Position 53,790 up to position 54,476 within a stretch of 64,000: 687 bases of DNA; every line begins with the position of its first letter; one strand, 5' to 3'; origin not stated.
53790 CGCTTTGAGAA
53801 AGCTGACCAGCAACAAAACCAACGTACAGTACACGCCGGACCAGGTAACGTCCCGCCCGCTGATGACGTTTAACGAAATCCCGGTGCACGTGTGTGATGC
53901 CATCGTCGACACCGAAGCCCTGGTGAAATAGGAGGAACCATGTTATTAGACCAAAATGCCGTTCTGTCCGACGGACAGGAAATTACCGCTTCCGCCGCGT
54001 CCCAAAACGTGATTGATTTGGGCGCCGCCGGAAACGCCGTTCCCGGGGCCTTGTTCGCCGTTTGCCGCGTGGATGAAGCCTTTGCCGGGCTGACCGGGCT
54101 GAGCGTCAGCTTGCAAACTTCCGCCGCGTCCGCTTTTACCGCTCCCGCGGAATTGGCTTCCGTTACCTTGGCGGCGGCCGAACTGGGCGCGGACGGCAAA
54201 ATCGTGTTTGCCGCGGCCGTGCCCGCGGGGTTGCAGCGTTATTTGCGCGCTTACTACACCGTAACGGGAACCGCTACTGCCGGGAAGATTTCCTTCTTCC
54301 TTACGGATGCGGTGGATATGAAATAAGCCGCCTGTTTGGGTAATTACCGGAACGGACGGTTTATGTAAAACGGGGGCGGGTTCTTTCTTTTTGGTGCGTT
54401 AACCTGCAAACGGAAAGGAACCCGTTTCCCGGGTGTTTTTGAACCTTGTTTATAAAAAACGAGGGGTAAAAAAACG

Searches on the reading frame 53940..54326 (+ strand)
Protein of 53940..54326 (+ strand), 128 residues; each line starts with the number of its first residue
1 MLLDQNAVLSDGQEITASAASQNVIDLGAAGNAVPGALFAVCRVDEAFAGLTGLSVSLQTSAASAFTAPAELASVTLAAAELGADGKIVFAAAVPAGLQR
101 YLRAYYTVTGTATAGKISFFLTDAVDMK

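Call 7: search_protein_families(library=phrogs, proteins=[window:53940-54326:+])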
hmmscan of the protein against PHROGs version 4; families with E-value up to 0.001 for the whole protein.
window:53940-54326:+ (128 aa): 1 family
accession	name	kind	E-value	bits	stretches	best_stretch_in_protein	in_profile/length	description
phrog_427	-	unknown function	5.9e-27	95.4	1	1-125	1-132/142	-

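Call 8: search_protein_families(library=pfam, proteins=[window:53940-54326:+])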
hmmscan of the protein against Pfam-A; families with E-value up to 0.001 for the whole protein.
window:53940-54326:+ (128 aa): 1 family
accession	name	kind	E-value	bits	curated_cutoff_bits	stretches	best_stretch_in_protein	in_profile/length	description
PF21190.3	Bbp16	-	1e-21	77.8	27.1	1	9-120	1-114/115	Bbp16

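Call 21: find_encoding_contigs(protein=window:53940-54326:+, flank=4000, max_places=10)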
Protein window:53940-54326:+ (128 aa): 24 contigs read that carry it; 2 places shown.
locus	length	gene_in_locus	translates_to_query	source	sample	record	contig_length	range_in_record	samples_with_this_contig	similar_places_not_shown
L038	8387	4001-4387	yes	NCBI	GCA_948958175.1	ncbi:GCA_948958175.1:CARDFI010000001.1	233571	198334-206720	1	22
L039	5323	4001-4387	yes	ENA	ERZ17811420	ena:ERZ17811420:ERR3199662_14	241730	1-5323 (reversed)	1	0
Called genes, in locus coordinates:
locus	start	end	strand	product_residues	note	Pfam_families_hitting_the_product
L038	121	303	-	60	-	-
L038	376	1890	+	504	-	PF12236:Head-tail_con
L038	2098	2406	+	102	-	PF25181:Phage_Bbp19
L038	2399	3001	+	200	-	-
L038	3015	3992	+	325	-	PF20911:GP7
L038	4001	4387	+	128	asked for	PF21190:Bbp16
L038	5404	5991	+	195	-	-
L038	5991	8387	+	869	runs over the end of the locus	PF25675:Phage_nozzle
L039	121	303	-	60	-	-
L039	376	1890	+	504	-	PF12236:Head-tail_con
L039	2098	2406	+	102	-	PF25181:Phage_Bbp19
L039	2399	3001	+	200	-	-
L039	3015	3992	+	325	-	PF20911:GP7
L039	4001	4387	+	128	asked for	PF21190:Bbp16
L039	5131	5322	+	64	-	?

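Call 24: find_homologous_proteins(query=window:53940-54326:+, max_evalue=1e-20)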
Query window:53940-54326:+ (128 aa): 121 proteins with E <= 1e-20 among 1280 candidates; the best 120 are listed.
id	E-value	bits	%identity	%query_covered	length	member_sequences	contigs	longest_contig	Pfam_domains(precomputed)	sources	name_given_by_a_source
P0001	1.8e-68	246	98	100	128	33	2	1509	PF21190.4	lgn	-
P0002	2.4e-64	232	92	100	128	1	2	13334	PF21190.4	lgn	-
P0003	8.0e-62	224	91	100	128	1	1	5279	PF21190.4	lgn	-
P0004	4.7e-61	222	89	100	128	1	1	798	PF21190.4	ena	-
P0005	1.1e-60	220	89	100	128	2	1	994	PF21190.4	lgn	-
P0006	1.3e-53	198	79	100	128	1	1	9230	PF21190.4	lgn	-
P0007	1.2e-52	195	79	100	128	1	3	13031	PF21190.4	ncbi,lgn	-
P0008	2.9e-51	190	77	100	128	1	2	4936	PF21190.4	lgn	-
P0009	4.7e-51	190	79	100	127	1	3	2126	PF21190.4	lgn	-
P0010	2.2e-50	187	73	100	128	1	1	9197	PF21190.4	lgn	-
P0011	1.6e-49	185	72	100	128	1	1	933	PF21190.4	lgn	-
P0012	6.4e-49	183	77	100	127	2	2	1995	PF21190.4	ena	-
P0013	4.0e-48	180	74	100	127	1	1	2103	PF21190.4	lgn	-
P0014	5.0e-47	177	73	100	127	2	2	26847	PF21190.4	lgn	-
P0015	1.7e-46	175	72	100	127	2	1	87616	PF21190.4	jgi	-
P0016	5.2e-46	173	68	100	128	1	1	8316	PF21190.4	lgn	-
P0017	2.1e-45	171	72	100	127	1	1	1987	PF21190.4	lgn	-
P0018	5.2e-45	170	66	100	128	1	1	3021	PF21190.4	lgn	-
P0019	1.0e-44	169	70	100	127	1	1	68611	PF21190.4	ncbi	-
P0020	2.2e-44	168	70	100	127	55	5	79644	PF21190.4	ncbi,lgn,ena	-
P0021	2.9e-44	168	69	100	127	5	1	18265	PF21190.4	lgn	-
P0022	4.6e-44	167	69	100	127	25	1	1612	PF21190.4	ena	-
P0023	5.2e-44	167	69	100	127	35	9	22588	PF21190.4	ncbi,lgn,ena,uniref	ncbi:Bbp16 family capsid cement protein [Candidatus Avelusimicrobium alvi]|uniref:Bbp16 family capsi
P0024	1.3e-43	166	67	100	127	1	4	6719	PF21190.4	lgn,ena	-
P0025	1.4e-43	165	66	100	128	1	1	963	PF21190.4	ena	-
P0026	2.2e-43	165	69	100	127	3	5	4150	PF21190.4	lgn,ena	-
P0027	2.7e-43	165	69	100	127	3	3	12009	PF21190.4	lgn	-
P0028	3.3e-43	164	69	100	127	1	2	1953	PF21190.4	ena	-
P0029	4.3e-43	164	67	100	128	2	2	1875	PF21190.4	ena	-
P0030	8.8e-43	163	67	100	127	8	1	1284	PF21190.4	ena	-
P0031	9.9e-43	163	68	100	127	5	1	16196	PF21190.4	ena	-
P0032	1.5e-42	162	67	100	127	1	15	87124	PF21190.4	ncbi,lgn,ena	-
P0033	2.4e-42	161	67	100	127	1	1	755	PF21190.4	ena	-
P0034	4.2e-42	161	69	100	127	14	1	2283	PF21190.4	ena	-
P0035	4.9e-42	160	66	100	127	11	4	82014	PF21190.4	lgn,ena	-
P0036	6.3e-42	160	65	100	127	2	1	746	PF21190.4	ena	-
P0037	7.9e-42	160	65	100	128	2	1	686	PF21190.4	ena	-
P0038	8.9e-42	160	66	100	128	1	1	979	PF21190.4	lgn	-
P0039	1.2e-41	159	66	100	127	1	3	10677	PF21190.4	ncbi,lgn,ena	-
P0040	1.4e-41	159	67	100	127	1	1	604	PF21190.4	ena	-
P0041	1.4e-41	159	66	100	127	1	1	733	PF21190.4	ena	-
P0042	1.4e-41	159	66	100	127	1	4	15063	PF21190.4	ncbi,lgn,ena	-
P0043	1.8e-41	159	68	100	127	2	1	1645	PF21190.4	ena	-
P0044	3.0e-41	158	65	100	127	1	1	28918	PF21190.4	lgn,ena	-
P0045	3.8e-41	158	67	100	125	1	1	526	PF21190.4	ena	-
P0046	5.5e-41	157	66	100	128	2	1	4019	PF21190.4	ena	-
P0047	1.0e-40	156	64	100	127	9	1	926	PF21190.4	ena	-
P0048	5.5e-40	154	66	100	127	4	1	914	PF21190.4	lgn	-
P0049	6.4e-40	154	65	100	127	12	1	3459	PF21190.4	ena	-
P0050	1.2e-39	153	64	100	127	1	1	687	PF21190.4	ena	-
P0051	1.5e-39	153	62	100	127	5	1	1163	PF21190.4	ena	-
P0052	2.1e-39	152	64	100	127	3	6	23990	PF21190.4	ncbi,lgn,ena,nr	ncbi:MAG: hypothetical protein IKP96_00205 [Elusimicrobiaceae bacterium]|nr:hypothetical protein [El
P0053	2.3e-39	152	66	100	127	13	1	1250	PF21190.4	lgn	-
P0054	3.0e-39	152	64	100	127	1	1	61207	PF21190.4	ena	-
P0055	3.4e-39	151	61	100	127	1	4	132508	PF21190.4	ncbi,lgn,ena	-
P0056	4.2e-39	151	61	100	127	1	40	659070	PF21190.4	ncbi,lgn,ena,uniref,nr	ncbi:Bbp16 family capsid cement protein [Candidatus Avelusimicrobium gallicola]|uniref:Uncharacteriz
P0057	4.6e-39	151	61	100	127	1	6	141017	PF21190.4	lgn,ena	-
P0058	4.8e-39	151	65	95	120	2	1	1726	PF21190.4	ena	-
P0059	5.1e-39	151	65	100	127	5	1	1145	PF21190.4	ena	-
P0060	5.2e-39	151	60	100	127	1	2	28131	PF21190.4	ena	-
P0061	1.0e-38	150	60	100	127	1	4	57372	PF21190.4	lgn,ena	-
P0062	1.4e-38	149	66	95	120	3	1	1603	PF21190.4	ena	-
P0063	1.7e-38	149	64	100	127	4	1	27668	PF21190.4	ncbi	-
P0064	1.7e-38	149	61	100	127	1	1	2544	PF21190.4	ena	-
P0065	2.6e-38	149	63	100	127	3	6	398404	PF21190.4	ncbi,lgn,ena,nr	ncbi:MAG: hypothetical protein IKP06_06025 [Elusimicrobiaceae bacterium]|nr:hypothetical protein [El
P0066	2.8e-38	148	63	100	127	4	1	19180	PF21190.4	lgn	-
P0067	3.1e-38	148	65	95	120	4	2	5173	PF21190.4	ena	-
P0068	4.2e-38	148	59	100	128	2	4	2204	PF21190.4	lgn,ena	-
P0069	4.7e-38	148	63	100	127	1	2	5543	PF21190.4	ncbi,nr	ncbi:MAG: hypothetical protein MJ053_05065 [Elusimicrobiaceae bacterium]|nr:hypothetical protein [El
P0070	7.4e-38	147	62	100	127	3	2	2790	PF21190.4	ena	-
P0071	1.5e-37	146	64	100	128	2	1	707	PF21190.4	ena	-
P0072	2.1e-37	146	62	100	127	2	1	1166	PF21190.4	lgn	-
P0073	2.5e-37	145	61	100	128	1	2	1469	PF21190.4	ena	-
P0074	3.3e-37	145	63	100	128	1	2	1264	PF21190.4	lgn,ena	-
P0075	5.8e-37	144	63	100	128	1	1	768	PF21190.4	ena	-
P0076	8.9e-37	144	60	100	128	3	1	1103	PF21190.4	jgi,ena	-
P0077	1.1e-36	143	61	100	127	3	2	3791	PF21190.4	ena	-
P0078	1.5e-36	143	59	100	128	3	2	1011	PF21190.4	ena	-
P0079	2.2e-36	142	62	100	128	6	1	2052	PF21190.4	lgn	-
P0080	2.6e-36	142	61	100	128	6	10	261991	PF21190.4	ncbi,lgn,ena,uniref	ncbi:Bbp16 family capsid cement protein [Candidatus Avelusimicrobium luingense]|uniref:Bbp16 family 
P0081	5.7e-36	141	62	100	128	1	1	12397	PF21190.4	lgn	-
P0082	6.7e-36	141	64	100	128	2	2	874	PF21190.4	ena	-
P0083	9.6e-36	140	65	100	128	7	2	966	PF21190.4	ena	-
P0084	1.3e-35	140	62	100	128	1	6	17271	PF21190.4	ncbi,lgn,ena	-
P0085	3.3e-35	139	58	100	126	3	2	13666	PF21190.4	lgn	-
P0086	5.5e-35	138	60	98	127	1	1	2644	PF21190.4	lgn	-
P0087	6.1e-35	138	60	100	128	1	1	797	PF21190.4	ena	-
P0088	7.8e-35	137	59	100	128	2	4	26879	PF21190.4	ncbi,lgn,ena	-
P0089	1.8e-34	136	59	98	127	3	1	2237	PF21190.4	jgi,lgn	-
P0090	2.4e-34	136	59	100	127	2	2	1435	PF21190.4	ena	-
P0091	4.5e-34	135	59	100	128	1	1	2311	PF21190.4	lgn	-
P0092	7.8e-34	134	57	100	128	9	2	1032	PF21190.4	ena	-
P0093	1.7e-33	133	59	100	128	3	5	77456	PF21190.4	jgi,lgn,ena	jgi:hypothetical protein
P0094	4.4e-33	132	60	100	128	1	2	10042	PF21190.4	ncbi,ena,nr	ncbi:MAG: hypothetical protein IKO35_03755 [Elusimicrobiaceae bacterium]|nr:hypothetical protein [El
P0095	7.8e-33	131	57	100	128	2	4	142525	PF21190.4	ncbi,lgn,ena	-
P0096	1.2e-32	130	58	100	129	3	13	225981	PF21190.4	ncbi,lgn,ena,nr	ncbi:MAG: hypothetical protein J6Y25_04080 [Elusimicrobiaceae bacterium]|nr:hypothetical protein [El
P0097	1.2e-32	130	59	99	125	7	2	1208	PF21190.4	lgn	-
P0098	7.4e-31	125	55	100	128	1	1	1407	PF21190.4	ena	-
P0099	1.2e-30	124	55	99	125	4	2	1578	PF21190.4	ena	-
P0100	3.4e-30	122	56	99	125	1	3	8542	PF21190.4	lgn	-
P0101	3.9e-30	122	54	100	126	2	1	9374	PF21190.4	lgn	-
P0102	1.2e-29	121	54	98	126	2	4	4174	PF21190.4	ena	-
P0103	2.0e-29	120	52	99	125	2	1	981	PF21190.4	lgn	-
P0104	2.0e-29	120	53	100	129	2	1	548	PF21190.4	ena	-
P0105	2.5e-29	120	59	96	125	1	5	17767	PF21190.4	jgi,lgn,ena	-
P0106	3.0e-29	119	57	98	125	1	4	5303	PF21190.4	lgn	-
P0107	6.9e-29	118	52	100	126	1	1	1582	PF21190.4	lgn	-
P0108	9.0e-29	118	55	99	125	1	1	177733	PF21190.4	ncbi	-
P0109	1.4e-28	117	54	98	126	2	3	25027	PF21190.4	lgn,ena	-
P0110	1.8e-28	117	52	100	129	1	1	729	PF21190.4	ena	-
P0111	2.4e-28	116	52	100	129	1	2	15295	PF21190.4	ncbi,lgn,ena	-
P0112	3.4e-28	116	54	92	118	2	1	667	PF21190.4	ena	-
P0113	8.5e-28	115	49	100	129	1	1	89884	PF21190.4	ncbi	-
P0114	4.6e-27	112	50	100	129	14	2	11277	PF21190.4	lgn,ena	-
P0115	5.9e-27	112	50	99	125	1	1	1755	PF21190.4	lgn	-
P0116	2.1e-26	110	64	78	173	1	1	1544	PF21190.4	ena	-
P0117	2.3e-26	110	50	100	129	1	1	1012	PF21190.4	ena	-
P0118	5.3e-26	109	49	99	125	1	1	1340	PF21190.4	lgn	-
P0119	8.4e-25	105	50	99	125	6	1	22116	PF21190.4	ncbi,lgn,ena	-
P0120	4.9e-24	103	66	65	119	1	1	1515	PF21190.4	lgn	-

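Call 25: find_encoding_contigs(protein=P0002, flank=3000, max_places=4)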
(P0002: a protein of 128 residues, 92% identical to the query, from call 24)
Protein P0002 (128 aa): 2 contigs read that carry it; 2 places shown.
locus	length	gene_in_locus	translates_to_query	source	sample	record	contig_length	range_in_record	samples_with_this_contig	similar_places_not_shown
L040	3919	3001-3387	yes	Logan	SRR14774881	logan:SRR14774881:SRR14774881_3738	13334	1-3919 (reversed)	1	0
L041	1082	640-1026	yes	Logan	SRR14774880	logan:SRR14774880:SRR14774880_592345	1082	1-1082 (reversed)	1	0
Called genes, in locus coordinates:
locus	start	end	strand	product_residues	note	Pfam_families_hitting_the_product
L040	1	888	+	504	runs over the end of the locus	PF12236:Head-tail_con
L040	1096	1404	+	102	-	PF25181:Phage_Bbp19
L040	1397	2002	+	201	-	-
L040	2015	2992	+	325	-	PF20911:GP7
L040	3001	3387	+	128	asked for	PF21190:Bbp16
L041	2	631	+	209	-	?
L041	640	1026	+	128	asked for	PF21190:Bbp16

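Call 26: find_encoding_contigs(protein=P0003, flank=3000, max_places=4)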
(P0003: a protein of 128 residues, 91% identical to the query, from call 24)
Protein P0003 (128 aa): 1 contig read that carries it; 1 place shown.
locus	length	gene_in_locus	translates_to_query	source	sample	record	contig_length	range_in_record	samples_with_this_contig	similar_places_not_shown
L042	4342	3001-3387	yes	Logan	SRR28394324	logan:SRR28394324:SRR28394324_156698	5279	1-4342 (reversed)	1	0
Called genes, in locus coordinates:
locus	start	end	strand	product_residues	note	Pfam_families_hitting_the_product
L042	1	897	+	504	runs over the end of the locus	PF12236:Head-tail_con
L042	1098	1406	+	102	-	PF25181:Phage_Bbp19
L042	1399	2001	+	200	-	-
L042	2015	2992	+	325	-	PF20911:GP7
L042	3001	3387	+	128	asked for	PF21190:Bbp16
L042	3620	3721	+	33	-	-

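Call 27: find_encoding_contigs(protein=P0007, flank=3000, max_places=4)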
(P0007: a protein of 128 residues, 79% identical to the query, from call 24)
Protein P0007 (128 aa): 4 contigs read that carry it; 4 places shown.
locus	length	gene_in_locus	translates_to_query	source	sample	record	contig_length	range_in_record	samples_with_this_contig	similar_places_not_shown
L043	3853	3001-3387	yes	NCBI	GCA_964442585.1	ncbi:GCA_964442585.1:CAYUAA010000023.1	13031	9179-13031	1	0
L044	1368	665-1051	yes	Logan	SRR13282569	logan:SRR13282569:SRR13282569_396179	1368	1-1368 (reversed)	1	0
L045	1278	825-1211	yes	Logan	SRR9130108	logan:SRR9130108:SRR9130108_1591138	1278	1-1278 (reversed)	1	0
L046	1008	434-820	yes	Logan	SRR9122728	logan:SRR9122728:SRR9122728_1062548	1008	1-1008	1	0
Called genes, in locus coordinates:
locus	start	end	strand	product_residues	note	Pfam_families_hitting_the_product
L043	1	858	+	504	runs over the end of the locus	PF12236:Head-tail_con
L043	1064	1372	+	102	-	PF25181:Phage_Bbp19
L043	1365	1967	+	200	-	-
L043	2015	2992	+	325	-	PF20911:GP7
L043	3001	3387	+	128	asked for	PF21190:Bbp16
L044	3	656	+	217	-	?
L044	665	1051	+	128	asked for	PF21190:Bbp16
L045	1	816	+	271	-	?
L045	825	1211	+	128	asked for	PF21190:Bbp16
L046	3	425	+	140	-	?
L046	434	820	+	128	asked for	PF21190:Bbp16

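Call 28: find_encoding_contigs(protein=P0006, flank=3000, max_places=4)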
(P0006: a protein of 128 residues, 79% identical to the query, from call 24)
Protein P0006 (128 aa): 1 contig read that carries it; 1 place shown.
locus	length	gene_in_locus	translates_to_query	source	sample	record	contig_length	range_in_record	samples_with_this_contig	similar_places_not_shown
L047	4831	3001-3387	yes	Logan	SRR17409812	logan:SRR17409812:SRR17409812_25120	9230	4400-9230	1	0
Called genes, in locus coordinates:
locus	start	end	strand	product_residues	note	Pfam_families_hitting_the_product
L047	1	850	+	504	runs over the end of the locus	PF12236:Head-tail_con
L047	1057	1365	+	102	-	PF25181:Phage_Bbp19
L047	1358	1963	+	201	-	-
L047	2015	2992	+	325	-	PF20911:GP7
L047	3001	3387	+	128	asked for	PF21190:Bbp16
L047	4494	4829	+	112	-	?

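Call 57: find_encoding_contigs(protein=P0001, flank=2000, max_places=6)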
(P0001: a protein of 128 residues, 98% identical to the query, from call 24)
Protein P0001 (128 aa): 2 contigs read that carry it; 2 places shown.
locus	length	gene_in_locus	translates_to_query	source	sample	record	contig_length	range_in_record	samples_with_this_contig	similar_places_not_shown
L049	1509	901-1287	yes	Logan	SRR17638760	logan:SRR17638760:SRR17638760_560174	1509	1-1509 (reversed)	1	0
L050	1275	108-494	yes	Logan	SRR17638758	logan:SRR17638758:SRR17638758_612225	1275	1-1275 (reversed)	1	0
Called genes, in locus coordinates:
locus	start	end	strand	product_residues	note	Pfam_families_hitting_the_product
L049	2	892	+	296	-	?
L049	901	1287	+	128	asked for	PF21190:Bbp16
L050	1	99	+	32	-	?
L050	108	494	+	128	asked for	PF21190:Bbp16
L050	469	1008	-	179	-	-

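Call 58: find_encoding_contigs(protein=P0005, flank=2000, max_places=4)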
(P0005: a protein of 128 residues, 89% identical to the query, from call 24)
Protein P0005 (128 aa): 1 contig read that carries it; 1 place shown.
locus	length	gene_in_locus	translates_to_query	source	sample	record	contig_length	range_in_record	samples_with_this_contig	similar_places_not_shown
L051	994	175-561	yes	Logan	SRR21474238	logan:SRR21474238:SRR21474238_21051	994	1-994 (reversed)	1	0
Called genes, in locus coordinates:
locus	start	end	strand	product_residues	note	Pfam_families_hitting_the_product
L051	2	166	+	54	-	?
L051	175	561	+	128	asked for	PF21190:Bbp16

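Call 60: find_encoding_contigs(protein=P0056, flank=10000, max_places=1)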
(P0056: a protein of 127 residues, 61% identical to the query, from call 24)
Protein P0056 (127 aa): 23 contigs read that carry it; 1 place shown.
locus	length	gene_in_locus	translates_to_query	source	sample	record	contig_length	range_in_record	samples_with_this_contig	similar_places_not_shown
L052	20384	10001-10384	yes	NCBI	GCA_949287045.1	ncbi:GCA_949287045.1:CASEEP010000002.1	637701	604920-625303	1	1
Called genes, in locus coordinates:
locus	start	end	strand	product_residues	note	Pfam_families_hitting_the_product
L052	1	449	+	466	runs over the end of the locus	-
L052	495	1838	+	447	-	-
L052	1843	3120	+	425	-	-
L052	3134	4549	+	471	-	PF04187:Cofac_haem_bdg (faint)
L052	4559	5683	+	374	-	-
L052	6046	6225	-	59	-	-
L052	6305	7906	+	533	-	PF12236:Head-tail_con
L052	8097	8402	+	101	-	PF25181:Phage_Bbp19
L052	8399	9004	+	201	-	-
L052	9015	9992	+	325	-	PF20911:GP7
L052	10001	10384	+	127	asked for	PF21190:Bbp16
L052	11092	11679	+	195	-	-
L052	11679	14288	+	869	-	PF25675:Phage_nozzle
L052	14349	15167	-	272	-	-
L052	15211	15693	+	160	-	-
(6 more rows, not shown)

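Call 61: find_encoding_contigs(protein=P0096, flank=10000, max_places=1)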
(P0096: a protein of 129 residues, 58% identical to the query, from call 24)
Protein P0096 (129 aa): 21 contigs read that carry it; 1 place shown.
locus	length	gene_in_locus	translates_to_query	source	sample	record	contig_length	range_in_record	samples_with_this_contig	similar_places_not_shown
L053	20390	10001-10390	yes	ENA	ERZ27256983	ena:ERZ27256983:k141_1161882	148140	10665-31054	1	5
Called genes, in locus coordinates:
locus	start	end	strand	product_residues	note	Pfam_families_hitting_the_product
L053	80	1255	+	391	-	PF00350:Dynamin_N (weak), PF01926:MMR_HSR1, PF02421:FeoB_N (weak), PF18128:HydF_dimer, PF18133:HydF_tetramer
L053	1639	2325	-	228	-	PF00717:Peptidase_S24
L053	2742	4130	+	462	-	PF03606:DcuC, PF03806:ABG_transport, PF03553:Na_H_antiporter, PF02667:SCFA_trans (weak)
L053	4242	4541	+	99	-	-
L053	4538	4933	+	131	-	-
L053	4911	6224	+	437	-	PF03237:Terminase_6N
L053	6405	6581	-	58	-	-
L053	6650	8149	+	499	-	PF12236:Head-tail_con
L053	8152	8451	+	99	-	PF25181:Phage_Bbp19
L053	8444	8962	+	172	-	-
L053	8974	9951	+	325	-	PF20911:GP7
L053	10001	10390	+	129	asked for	PF21190:Bbp16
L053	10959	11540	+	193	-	-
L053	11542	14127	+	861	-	PF25675:Phage_nozzle (faint)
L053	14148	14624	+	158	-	-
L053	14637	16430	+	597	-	PF13306:LRR_5 (weak)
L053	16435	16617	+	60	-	-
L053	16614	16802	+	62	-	-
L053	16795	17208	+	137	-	PF00959:Phage_lysozyme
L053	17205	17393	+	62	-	-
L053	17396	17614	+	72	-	-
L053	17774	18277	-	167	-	PF07963:N_methyl, PF16732:ComP_DUS (faint)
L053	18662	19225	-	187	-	PF01765:RRF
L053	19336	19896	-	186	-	PF00691:OmpA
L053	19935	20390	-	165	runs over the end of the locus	PF01288:HPPK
